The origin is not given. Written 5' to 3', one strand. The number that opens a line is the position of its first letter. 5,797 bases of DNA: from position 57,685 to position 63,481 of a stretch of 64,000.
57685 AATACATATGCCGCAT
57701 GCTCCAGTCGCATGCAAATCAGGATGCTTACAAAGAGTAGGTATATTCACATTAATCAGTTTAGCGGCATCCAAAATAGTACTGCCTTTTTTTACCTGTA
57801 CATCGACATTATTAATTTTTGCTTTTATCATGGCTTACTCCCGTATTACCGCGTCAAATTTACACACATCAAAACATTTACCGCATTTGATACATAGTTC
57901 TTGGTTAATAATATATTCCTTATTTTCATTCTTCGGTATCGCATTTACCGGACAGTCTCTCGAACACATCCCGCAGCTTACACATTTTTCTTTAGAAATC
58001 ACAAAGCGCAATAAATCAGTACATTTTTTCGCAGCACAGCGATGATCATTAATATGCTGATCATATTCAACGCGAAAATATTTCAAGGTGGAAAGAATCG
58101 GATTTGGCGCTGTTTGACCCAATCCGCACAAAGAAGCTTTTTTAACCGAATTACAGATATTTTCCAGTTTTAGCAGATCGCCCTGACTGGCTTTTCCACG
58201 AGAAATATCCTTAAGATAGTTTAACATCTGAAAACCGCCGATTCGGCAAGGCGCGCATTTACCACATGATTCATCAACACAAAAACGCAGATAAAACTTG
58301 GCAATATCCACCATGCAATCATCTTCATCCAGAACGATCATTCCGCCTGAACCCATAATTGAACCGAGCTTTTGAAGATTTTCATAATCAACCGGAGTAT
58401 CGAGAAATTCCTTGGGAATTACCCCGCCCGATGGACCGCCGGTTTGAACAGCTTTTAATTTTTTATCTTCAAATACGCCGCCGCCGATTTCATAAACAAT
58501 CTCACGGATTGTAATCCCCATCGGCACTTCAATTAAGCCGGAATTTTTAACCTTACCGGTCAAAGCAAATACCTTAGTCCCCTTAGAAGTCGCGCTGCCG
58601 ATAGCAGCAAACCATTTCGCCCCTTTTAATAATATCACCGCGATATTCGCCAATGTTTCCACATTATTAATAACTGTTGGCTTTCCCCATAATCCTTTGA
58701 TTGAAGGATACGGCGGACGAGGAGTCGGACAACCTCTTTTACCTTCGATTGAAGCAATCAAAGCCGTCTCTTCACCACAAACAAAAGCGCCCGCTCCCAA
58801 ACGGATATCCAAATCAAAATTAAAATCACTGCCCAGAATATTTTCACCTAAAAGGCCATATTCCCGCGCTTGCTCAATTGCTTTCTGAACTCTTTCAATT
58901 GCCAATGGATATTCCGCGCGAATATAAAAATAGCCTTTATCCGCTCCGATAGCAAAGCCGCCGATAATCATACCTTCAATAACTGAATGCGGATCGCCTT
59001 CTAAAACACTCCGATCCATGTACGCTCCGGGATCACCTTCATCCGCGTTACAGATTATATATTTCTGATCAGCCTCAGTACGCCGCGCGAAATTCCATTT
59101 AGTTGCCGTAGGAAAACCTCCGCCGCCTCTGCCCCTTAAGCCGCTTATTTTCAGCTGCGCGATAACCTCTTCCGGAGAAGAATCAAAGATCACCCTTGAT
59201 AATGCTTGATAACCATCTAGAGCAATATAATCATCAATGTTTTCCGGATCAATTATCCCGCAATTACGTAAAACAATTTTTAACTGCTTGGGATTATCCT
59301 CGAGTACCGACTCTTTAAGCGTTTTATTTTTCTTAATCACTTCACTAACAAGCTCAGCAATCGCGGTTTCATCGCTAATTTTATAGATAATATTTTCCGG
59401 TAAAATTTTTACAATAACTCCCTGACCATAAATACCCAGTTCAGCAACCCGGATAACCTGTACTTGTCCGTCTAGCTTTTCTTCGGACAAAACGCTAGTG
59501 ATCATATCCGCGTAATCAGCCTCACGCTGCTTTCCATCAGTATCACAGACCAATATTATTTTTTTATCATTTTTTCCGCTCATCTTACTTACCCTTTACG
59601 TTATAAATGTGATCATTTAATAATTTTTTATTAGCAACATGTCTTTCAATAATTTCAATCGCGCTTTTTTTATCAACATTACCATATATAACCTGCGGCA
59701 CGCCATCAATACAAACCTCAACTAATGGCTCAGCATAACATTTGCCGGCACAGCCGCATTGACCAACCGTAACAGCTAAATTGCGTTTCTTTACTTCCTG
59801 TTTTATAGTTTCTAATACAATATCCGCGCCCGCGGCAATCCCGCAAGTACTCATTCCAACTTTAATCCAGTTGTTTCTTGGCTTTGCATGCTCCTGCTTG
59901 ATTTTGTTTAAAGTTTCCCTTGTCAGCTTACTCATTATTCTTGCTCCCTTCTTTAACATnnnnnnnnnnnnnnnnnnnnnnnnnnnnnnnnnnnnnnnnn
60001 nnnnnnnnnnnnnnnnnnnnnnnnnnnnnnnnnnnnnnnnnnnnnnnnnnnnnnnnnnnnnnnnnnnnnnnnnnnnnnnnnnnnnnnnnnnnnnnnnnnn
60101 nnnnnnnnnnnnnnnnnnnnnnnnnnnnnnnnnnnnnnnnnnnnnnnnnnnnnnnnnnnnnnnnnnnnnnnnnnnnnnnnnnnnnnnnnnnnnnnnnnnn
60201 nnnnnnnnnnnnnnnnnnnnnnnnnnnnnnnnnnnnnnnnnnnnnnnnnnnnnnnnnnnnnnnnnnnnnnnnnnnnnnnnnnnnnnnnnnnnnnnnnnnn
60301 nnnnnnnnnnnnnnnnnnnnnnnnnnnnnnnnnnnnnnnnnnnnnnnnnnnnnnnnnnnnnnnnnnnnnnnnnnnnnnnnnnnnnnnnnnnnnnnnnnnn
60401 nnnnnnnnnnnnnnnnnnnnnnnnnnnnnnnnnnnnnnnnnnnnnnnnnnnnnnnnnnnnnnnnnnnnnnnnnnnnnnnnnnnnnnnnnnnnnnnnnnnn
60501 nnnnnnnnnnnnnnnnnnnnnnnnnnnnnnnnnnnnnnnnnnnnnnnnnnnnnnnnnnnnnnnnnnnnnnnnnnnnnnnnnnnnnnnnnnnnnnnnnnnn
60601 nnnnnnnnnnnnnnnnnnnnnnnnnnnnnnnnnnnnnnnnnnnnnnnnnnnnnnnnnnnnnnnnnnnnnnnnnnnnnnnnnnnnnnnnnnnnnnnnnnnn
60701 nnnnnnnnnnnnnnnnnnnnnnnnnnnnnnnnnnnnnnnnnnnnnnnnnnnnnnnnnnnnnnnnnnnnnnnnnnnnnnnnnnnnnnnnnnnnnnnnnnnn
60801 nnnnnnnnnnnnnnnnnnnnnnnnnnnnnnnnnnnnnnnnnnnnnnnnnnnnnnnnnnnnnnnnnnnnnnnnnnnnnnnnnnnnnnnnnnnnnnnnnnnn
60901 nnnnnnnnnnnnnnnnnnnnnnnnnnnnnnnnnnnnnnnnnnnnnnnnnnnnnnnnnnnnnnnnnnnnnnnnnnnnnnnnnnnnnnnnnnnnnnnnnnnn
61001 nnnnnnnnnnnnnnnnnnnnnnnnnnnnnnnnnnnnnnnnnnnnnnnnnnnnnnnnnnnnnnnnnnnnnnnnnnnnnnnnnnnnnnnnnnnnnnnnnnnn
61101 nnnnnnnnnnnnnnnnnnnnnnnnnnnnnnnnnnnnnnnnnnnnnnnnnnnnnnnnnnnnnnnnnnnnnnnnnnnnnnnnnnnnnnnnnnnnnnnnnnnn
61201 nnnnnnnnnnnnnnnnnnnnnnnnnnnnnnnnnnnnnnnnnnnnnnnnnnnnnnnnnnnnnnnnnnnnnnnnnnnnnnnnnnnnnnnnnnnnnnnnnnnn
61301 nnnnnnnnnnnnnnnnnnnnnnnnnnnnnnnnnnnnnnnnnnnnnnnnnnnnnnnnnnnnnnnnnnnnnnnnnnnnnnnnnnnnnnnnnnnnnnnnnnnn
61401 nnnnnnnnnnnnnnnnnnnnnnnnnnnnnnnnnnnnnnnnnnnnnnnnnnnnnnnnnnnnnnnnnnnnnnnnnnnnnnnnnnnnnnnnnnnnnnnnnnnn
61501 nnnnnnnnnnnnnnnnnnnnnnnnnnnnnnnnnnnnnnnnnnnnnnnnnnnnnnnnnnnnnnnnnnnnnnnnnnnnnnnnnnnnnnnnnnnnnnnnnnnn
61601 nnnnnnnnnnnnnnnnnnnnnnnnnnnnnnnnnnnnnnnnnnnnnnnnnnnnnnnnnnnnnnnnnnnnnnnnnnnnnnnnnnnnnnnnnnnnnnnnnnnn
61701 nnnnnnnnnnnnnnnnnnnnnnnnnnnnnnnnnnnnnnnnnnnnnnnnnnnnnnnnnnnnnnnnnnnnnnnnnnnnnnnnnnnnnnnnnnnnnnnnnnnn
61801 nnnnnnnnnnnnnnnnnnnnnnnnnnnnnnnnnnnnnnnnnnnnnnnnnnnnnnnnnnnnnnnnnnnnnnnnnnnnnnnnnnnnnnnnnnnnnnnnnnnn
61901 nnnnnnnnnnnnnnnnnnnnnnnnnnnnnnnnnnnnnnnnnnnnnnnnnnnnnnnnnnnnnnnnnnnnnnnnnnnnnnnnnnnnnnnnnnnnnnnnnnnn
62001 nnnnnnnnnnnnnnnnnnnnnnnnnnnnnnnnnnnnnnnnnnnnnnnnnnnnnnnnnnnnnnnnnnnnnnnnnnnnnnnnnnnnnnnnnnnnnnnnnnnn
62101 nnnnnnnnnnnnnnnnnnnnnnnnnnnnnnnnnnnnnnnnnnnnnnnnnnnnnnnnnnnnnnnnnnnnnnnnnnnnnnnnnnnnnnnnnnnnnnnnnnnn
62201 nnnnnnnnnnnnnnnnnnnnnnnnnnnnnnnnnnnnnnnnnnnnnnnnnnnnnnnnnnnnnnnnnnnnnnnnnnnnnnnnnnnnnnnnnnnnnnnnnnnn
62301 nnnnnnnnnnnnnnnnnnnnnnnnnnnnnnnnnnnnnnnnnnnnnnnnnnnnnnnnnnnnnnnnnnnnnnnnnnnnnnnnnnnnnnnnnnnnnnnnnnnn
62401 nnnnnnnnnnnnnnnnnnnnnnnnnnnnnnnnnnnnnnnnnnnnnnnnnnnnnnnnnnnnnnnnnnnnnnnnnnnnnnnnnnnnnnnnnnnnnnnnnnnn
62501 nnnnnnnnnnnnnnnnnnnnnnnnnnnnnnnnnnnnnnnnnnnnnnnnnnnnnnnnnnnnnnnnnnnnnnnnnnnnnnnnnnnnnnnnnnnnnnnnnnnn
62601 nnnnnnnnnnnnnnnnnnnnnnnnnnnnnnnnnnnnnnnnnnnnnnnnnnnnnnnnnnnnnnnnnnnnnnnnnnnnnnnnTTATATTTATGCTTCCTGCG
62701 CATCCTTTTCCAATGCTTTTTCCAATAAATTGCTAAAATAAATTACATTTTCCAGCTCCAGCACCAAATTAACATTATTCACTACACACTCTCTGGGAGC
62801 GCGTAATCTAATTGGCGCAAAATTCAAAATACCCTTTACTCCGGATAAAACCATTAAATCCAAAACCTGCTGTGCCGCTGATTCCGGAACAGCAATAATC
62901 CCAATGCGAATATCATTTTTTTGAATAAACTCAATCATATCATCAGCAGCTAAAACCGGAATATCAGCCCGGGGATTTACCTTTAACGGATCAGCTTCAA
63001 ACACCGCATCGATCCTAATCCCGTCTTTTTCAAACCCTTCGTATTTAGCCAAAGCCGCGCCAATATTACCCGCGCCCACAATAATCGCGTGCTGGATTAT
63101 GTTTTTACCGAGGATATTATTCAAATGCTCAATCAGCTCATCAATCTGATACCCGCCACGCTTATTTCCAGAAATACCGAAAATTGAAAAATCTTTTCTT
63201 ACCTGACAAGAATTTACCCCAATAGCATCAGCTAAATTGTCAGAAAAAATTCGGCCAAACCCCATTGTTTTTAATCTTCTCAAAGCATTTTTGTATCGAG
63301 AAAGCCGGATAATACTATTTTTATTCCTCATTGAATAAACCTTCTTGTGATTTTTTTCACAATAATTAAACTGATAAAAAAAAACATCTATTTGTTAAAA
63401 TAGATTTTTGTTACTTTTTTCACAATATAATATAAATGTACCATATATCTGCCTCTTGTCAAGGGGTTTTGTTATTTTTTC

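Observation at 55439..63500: Rex-headed operon coupling a transmembrane sensor kinase and a receiver-NuoE fusion to an HndABCD-type bifurcating [FeFe]-hydrogenase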

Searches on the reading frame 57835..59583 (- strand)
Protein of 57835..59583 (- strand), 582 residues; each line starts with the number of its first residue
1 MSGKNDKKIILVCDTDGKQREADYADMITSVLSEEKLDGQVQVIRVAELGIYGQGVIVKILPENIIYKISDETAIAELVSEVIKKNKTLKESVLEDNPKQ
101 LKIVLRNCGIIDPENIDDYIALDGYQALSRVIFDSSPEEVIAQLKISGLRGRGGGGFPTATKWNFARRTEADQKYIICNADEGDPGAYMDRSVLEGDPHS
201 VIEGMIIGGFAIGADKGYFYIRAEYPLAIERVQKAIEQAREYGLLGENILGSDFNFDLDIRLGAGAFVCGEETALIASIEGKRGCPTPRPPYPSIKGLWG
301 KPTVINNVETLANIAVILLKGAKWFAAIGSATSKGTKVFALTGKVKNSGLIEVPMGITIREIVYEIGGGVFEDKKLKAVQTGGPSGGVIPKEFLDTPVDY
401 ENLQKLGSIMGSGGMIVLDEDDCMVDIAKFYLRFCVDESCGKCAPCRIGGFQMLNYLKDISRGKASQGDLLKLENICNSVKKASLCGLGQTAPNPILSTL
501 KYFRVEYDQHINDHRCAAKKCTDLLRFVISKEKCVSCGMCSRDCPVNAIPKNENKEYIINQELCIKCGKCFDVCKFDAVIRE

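Call 3: search_protein_families(library=pfam, proteins=[window:57835-59583:-], max_evalue=0.01)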
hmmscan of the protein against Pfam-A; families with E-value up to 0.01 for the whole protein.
window:57835-59583:- (582 aa): 12 families
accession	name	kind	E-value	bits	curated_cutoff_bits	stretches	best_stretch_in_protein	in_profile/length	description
PF01512.22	Complex1_51K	-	1.3e-45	155.4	31.2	1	145-315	2-149/150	Nuo51 FMN-binding domain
PF10589.14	NADH_4Fe-4S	-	1.5e-30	105.3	23.5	1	426-510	1-85/85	NADH-ubiquinone oxidoreductase-F iron-sulfur binding region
PF00037.32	Fer4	-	1.5e-10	40.8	21.1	2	528-549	2-23/24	4Fe-4S binding domain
PF12838.12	Fer4_7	-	1.3e-07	32.4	27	1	533-578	1-52/52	4Fe-4S dicluster domain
PF13187.11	Fer4_9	-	1.8e-07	31.5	27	1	533-576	1-49/52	4Fe-4S dicluster domain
PF12837.12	Fer4_6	-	2.8e-07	30.6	25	2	559-578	4-23/24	4Fe-4S binding domain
PF13237.11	Fer4_10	-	1.8e-06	28.2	25.5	1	528-574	3-52/53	4Fe-4S dicluster domain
PF14697.11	Fer4_21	-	4.9e-06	27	35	1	528-577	2-54/59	4Fe-4S dicluster domain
PF10531.15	SLBB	-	1e-05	25.7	27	1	338-387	1-53/55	SLBB domain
PF22461.2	SLBB_2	-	6.8e-05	23.3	27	1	338-384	2-49/79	SLBB domain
PF12797.12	Fer4_2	-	0.0001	22.5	24.5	2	558-575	4-21/22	4Fe-4S binding domain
PF25160.1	LdpA_Fe-S-bd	-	0.001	19.3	27.6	1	540-578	9-42/49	LdpA Fe-S cluster-binding domain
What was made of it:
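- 57835..59583 (-): hndC, the NuoF-like NADH/FMN subunit with C-terminal 2x[4Fe-4S] (582 aa). Complex1_51K, NADH_4Fe-4S and Fer4 (call 3).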

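Call 4: search_protein_families(library=ncbifam, proteins=[window:57835-59583:-], max_evalue=0.001)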
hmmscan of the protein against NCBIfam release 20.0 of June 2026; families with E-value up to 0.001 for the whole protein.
window:57835-59583:- (582 aa): 51 families (the best 25 are shown)
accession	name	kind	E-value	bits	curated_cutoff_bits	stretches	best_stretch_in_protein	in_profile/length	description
TIGR01959.1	nuoF_fam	equivalog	1.1e-143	478.6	558.65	1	113-511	11-410/410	NADH-quinone oxidoreductase subunit NuoF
NF008436.0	PRK11278.1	equivalog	6.2e-114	381.3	749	1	112-520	23-435/448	NADH-quinone oxidoreductase subunit NuoF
NF010120.0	PRK13596.1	equivalog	7.3e-113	377.3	389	1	130-519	33-425/433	NADH-quinone oxidoreductase subunit NuoF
NF058577.1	FdxA_fam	equivalog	2.3e-14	53.3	65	1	528-578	4-52/52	4Fe-4S ferredoxin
TIGR01945.1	rnfC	subfamily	1.3e-13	50.3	245.95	1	132-239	116-221/435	RnfABCDGE type electron transport complex subunit C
TIGR04481.1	PR_assoc_PrdC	equivalog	1.6e-11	43.7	490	1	138-387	74-286/425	proline reductase-associated electron transfer protein PrdC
NF003454.1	PRK05035.1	equivalog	2.9e-11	42.6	345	1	108-239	98-222/556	electron transport complex subunit RsxC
TIGR03294.1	FrhG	equivalog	1.4e-08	34.8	245.5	1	521-574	162-215/228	coenzyme F420 hydrogenase subunit gamma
NF040864.1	HgcB_ferredoxin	equivalog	5.9e-08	32.4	99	1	527-579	9-61/93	mercury methylation ferredoxin HgcB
TIGR04105.1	FeFe_hydrog_B1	subfamily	6.8e-08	31.6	450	0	526-549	182-205/462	monomeric [FeFe] hydrogenase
TIGR02179.1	PorD_KorD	subfamily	6e-07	29.5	60.05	1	525-579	18-72/78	2-oxoacid:acceptor oxidoreductase, delta subunit, pyruvate/2-ketoisovalerate family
TIGR02700.1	flavo_MJ0208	hypoth_equivalog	1.1e-06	28.1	251.35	1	521-580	137-195/234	dihydromethanopterin reductase (acceptor)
TIGR01944.1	rnfB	subfamily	1.8e-06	27.6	68.7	1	527-579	108-160/190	RnfABCDGE type electron transport complex subunit B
NF004541.0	PRK05888.2-2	equivalog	2.2e-06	27.6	217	1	530-579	59-111/168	NADH-quinone oxidoreductase subunit NuoI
NF033683.1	di_4Fe-4S_YfhL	equivalog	3.1e-06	27.4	86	1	531-577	6-57/80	YfhL family 4Fe-4S dicluster ferredoxin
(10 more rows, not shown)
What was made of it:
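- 57835..59583 (-): TIGR01959, 479 bits (call 4).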

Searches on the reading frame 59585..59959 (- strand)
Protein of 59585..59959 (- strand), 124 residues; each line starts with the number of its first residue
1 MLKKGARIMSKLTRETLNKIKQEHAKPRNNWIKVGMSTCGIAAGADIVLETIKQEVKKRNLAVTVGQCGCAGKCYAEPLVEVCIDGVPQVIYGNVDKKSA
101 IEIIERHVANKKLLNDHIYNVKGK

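Call 3: search_protein_families(library=pfam, proteins=[window:59585-59959:-], max_evalue=0.01)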
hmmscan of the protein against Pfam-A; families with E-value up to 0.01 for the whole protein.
window:59585-59959:- (124 aa): 1 family
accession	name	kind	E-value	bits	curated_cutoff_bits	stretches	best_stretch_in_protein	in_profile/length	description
PF01257.25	2Fe-2S_thioredx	-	0.00024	21.4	24.8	1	29-106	65-143/145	Thioredoxin-like [2Fe-2S] ferredoxin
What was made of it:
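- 59585..59935 (-): hndB, a small thioredoxin-like [2Fe-2S] subunit (116 aa from the second ATG), overlapping the fusion's stop codon by 8 nt. Weak 2Fe-2S_thioredx hit (call 3).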

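Call 4: search_protein_families(library=ncbifam, proteins=[window:59585-59959:-], max_evalue=0.001)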
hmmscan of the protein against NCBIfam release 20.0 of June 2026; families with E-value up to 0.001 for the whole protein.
window:59585-59959:- (124 aa): 2 families
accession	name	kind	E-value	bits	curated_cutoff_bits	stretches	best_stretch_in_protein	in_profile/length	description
NF041612.1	fdxn_Clost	equivalog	3.9e-07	30.6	150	1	45-113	30-96/102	2Fe-2S ferredoxin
NF041613.1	fdxn_Azotob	equivalog_domain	4.2e-06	27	195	1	38-118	23-101/107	2Fe-2S ferredoxin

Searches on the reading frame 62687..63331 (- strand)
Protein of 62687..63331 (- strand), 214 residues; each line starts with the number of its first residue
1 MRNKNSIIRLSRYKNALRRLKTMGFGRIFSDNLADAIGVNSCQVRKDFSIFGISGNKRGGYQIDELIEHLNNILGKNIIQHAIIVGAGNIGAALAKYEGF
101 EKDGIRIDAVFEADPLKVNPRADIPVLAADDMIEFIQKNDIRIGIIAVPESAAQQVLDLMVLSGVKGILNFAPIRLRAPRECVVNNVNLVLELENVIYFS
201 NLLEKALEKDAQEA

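Call 3: search_protein_families(library=pfam, proteins=[window:62687-63331:-], max_evalue=0.01)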
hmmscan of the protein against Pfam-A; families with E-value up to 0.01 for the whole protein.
window:62687-63331:- (214 aa): 2 families
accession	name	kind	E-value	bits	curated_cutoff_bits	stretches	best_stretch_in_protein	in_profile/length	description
PF02629.25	CoA_binding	-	3.5e-15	57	22.3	1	81-173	5-96/97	CoA binding domain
PF06971.19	Put_DNA-bind_N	-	7.1e-12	45.7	27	1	6-49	6-49/49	Putative DNA-binding protein N-terminus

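Call 4: search_protein_families(library=ncbifam, proteins=[window:62687-63331:-], max_evalue=0.001)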
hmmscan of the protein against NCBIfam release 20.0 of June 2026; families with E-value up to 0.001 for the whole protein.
window:62687-63331:- (214 aa): 9 families
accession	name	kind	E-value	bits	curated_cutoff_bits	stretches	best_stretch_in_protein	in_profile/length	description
NF003996.0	PRK05472.2-5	equivalog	7.4e-69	231.8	138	1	3-203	3-202/209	redox-sensing transcriptional repressor Rex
NF003995.0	PRK05472.2-4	subfamily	2.4e-60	203.7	126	1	5-201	9-206/213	redox-sensing transcriptional repressor Rex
NF003993.0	PRK05472.2-2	equivalog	1.3e-53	181.7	217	1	5-200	9-205/212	redox-sensing transcriptional repressor Rex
NF003994.0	PRK05472.2-3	equivalog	1.5e-52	178.1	130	1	3-195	10-203/217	redox-sensing transcriptional repressor Rex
NF003992.0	PRK05472.2-1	equivalog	2.2e-51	174.4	226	1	5-196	24-216/249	redox-sensing transcriptional repressor Rex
NF003990.0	PRK05472.1-4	equivalog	1.2e-49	168.8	233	1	7-200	12-206/214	redox-sensing transcriptional repressor Rex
NF003989.0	PRK05472.1-3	equivalog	1.6e-47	162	177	1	6-202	12-209/215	redox-sensing transcriptional repressor Rex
NF003988.0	PRK05472.1-1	equivalog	1.1e-41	143.1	321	1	5-201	10-209/214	redox-sensing transcriptional repressor Rex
NF003991.0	PRK05472.1-5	equivalog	2e-36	125.9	198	1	6-201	11-207/211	redox-sensing transcriptional repressor Rex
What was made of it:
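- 62687..63331 (-): rex, the NADH/NAD+-sensing transcriptional repressor (214 aa). Pfam Put_DNA-bind_N and CoA_binding (calls 3, 4).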
